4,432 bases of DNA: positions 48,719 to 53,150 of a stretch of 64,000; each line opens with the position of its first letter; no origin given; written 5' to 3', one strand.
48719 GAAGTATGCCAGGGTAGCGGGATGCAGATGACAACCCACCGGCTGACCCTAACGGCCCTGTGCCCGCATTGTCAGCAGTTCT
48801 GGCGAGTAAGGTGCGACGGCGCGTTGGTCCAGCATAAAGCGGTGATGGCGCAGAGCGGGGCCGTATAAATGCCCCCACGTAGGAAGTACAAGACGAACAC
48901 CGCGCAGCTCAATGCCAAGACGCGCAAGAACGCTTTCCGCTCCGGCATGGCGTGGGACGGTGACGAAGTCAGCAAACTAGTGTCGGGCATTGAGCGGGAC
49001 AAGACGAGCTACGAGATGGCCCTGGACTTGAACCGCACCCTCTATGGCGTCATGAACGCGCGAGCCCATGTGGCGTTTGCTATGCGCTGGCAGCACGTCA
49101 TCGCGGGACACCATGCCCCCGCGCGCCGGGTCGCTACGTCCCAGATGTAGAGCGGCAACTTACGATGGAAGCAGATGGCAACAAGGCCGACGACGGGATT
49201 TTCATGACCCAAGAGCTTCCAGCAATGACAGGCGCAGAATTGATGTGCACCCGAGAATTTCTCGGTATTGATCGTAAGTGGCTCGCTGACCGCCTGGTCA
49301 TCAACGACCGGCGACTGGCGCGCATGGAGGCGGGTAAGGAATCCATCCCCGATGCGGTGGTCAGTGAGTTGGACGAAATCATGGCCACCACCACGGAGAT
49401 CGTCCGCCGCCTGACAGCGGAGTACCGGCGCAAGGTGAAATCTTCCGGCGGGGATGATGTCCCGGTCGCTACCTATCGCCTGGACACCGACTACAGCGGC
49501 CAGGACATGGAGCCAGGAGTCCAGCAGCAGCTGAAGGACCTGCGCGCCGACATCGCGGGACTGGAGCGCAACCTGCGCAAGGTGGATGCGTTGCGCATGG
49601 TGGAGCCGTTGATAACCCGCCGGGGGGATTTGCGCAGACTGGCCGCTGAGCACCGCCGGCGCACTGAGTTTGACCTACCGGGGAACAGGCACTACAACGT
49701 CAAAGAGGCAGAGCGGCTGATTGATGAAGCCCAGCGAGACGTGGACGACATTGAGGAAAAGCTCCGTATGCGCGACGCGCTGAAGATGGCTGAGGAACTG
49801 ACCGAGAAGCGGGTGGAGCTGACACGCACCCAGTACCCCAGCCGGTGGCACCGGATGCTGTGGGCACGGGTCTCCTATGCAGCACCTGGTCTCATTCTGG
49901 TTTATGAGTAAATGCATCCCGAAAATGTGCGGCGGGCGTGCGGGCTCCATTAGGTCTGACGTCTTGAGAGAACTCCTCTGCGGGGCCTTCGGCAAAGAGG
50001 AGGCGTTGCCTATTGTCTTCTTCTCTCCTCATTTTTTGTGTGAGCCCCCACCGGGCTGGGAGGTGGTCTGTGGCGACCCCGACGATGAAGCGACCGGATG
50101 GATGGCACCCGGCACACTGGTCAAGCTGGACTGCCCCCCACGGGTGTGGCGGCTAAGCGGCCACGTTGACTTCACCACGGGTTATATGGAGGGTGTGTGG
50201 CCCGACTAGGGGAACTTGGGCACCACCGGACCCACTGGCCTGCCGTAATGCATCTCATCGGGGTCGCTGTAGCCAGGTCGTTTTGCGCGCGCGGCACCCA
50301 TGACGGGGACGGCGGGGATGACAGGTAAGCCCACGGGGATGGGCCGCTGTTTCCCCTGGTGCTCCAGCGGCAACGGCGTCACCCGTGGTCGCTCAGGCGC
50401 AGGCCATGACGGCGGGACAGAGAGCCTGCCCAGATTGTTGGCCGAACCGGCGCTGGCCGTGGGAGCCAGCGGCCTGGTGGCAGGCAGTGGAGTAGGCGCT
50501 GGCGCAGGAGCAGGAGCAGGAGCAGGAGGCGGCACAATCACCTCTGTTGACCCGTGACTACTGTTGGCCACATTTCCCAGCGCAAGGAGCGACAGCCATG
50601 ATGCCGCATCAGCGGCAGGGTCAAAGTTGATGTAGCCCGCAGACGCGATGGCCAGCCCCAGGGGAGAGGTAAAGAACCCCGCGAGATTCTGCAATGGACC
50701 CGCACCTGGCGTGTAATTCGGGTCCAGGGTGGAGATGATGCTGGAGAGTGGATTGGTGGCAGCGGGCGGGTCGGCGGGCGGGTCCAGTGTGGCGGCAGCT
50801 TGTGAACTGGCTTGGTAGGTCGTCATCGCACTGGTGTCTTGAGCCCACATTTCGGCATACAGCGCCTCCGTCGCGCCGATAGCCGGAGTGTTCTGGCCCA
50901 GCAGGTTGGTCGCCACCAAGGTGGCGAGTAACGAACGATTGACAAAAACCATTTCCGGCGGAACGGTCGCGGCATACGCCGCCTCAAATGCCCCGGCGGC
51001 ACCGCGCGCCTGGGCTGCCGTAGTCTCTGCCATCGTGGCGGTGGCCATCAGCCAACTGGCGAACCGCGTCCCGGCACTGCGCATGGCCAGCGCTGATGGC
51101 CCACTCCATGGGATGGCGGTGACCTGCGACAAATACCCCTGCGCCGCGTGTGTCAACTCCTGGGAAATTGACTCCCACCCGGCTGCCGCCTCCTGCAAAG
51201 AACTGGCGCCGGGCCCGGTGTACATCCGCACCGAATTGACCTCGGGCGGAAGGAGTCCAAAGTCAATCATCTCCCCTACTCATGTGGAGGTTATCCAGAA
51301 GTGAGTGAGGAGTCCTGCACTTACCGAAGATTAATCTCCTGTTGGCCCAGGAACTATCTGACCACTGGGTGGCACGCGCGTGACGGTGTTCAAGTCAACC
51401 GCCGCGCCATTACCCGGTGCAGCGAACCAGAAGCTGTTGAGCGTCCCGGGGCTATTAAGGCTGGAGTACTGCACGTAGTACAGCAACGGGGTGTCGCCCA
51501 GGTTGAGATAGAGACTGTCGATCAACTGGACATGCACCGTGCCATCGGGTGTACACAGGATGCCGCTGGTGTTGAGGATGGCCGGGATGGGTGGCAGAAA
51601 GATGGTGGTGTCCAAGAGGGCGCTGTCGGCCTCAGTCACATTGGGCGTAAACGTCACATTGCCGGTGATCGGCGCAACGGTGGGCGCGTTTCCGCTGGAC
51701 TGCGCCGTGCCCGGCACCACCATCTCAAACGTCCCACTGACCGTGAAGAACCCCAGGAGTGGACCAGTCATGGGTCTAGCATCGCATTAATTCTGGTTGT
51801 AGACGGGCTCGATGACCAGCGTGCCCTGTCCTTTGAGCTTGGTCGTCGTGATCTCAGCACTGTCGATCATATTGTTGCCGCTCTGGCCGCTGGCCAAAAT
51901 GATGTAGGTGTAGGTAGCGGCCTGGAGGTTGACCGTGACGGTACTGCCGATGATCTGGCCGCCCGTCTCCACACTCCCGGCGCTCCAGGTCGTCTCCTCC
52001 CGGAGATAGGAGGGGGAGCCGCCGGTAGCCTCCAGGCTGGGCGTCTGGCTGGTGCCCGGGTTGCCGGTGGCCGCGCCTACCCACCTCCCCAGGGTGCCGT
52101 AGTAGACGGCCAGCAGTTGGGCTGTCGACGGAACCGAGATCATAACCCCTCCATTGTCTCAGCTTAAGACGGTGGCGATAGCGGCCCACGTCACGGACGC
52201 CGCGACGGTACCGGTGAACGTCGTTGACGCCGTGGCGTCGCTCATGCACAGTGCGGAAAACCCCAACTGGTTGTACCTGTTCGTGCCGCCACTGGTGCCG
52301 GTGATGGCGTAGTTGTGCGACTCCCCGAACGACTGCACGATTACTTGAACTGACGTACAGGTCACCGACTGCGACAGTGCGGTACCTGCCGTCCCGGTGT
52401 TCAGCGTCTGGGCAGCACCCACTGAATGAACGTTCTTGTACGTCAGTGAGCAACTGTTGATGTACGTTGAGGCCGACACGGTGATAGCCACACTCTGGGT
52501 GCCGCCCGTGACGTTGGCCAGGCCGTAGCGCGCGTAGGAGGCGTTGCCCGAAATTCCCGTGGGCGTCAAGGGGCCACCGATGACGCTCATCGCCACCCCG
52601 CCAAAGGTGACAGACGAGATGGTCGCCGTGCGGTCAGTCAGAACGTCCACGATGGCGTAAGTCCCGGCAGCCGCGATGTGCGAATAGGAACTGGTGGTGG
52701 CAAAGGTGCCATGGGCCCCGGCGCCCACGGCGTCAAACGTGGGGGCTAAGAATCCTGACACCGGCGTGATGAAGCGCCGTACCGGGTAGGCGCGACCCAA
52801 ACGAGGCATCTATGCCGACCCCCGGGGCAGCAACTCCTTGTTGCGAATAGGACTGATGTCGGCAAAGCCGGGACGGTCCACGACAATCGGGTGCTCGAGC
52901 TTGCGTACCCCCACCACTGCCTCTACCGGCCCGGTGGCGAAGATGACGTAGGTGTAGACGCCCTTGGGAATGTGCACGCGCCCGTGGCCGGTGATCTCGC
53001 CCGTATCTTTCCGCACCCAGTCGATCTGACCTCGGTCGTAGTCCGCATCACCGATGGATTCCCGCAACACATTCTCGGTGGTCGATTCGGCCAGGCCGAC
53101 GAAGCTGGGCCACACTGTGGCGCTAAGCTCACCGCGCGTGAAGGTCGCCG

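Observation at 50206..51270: Second, lone PPE gene placed at the downstream end of the tail-gene block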

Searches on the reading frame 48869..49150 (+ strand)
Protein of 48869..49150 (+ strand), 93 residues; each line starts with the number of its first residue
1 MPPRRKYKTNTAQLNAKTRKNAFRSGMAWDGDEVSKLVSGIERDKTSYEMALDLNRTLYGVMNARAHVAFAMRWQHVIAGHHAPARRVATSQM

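Call 32: search_protein_families(library=phrogs, proteins=[window:48869-49150:+], max_evalue=0.001)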
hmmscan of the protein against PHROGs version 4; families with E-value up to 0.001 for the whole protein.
window:48869-49150:+ (93 aa): 1 family
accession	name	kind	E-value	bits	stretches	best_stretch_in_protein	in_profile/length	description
phrog_2511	-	DNA, RNA and nucleotide metabolism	2.3e-28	99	1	3-87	13-97/100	HTH DNA binding protein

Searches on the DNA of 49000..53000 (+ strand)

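Call 6: search_dna_similar(query=window:49000-53000:+, collection=phages, mode=near)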
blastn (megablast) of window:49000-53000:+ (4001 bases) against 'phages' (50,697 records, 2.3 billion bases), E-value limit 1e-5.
No match.

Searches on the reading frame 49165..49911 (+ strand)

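Call 14: search_protein_families(library=pfam, proteins=[window:49165-49911:+], max_evalue=0.001)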
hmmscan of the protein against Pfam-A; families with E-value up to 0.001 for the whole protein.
window:49165-49911:+ (248 aa): 0 families

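Call 32: search_protein_families(library=phrogs, proteins=[window:49165-49911:+], max_evalue=0.001)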
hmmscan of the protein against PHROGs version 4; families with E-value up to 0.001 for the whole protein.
window:49165-49911:+ (248 aa): 1 family
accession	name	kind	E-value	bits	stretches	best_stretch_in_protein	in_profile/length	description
phrog_955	-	DNA, RNA and nucleotide metabolism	5.7e-09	36.9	1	20-89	23-92/142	HTH DNA binding protein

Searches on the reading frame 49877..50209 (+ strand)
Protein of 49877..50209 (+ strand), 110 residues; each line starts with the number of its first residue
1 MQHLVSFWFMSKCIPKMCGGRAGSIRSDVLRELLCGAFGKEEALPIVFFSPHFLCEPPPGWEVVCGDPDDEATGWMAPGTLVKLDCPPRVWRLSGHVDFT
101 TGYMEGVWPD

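Call 32: search_protein_families(library=phrogs, proteins=[window:49877-50209:+], max_evalue=0.001)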
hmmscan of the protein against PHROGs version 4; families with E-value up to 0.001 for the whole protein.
window:49877-50209:+ (110 aa): 0 families

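Call 83: search_protein_families(library=ncbifam, proteins=[window:49877-50209:+], max_evalue=0.001)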
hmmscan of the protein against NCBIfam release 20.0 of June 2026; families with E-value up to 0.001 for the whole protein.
window:49877-50209:+ (110 aa): 0 families
